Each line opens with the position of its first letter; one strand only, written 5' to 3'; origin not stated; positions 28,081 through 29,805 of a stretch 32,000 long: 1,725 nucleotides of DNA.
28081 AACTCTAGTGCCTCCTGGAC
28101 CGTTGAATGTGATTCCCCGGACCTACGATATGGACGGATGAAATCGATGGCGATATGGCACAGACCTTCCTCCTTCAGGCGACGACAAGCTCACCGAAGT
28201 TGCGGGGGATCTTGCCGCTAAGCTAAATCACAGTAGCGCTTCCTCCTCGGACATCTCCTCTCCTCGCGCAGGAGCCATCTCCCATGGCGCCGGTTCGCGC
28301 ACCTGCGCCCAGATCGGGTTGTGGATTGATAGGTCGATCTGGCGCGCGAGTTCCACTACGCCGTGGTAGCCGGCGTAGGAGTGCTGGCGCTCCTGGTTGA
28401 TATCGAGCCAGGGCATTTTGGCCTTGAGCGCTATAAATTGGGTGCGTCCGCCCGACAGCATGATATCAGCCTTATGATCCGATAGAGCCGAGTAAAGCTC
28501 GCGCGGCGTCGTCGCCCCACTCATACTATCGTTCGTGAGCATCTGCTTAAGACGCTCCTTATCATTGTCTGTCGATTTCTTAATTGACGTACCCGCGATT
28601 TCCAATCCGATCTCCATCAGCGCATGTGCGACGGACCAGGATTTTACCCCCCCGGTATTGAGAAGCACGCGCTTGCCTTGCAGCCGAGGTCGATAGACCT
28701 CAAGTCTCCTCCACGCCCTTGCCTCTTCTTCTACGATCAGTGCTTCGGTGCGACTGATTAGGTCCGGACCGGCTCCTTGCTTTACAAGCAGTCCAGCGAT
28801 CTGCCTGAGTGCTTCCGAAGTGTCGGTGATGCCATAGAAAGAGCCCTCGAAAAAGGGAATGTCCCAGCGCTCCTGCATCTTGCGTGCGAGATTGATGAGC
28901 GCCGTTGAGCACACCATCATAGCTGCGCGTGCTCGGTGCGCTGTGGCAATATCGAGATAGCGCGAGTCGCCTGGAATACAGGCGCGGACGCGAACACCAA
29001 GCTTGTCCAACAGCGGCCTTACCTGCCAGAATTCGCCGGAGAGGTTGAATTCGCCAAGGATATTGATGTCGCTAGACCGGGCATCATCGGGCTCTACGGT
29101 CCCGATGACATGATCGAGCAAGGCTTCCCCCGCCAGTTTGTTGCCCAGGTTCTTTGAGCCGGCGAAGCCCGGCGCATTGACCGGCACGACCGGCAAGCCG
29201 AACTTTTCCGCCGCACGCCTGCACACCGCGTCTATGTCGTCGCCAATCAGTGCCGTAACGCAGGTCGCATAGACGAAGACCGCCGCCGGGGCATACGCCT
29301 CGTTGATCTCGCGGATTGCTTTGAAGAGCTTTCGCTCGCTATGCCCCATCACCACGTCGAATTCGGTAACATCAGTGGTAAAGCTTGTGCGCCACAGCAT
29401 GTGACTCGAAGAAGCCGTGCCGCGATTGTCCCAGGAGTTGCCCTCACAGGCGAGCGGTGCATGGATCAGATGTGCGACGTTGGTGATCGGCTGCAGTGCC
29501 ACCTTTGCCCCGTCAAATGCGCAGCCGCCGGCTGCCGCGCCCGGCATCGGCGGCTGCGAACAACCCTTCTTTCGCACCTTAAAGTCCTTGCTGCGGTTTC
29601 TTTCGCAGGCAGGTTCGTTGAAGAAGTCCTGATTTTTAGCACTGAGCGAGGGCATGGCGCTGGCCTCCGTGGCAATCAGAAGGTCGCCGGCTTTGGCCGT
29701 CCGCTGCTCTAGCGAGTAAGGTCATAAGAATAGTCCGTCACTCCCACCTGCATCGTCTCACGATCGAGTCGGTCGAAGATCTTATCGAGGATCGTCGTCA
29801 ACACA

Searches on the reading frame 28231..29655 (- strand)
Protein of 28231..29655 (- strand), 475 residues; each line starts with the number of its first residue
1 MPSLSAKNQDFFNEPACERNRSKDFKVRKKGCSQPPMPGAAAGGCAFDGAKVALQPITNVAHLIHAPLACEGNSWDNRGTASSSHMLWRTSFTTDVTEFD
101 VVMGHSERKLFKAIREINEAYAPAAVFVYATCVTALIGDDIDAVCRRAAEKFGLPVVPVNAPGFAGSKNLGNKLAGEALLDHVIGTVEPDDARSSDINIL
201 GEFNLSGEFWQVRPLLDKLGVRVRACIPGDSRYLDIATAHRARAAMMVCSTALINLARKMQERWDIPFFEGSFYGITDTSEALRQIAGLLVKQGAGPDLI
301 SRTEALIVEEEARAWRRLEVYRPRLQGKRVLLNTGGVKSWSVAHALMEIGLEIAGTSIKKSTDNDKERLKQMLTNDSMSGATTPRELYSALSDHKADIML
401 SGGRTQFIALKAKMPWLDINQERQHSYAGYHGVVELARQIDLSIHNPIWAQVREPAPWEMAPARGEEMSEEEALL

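Call 19: search_protein_families(library=pfam, proteins=[window:28231-29655:-])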
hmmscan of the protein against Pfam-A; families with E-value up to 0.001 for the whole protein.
window:28231-29655:- (475 aa): 1 family
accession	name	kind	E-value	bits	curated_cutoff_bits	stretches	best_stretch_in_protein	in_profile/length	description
PF00148.24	Oxidored_nitro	-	1.2e-98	331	28.6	1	45-441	1-395/399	Nitrogenase component 1 type Oxidoreductase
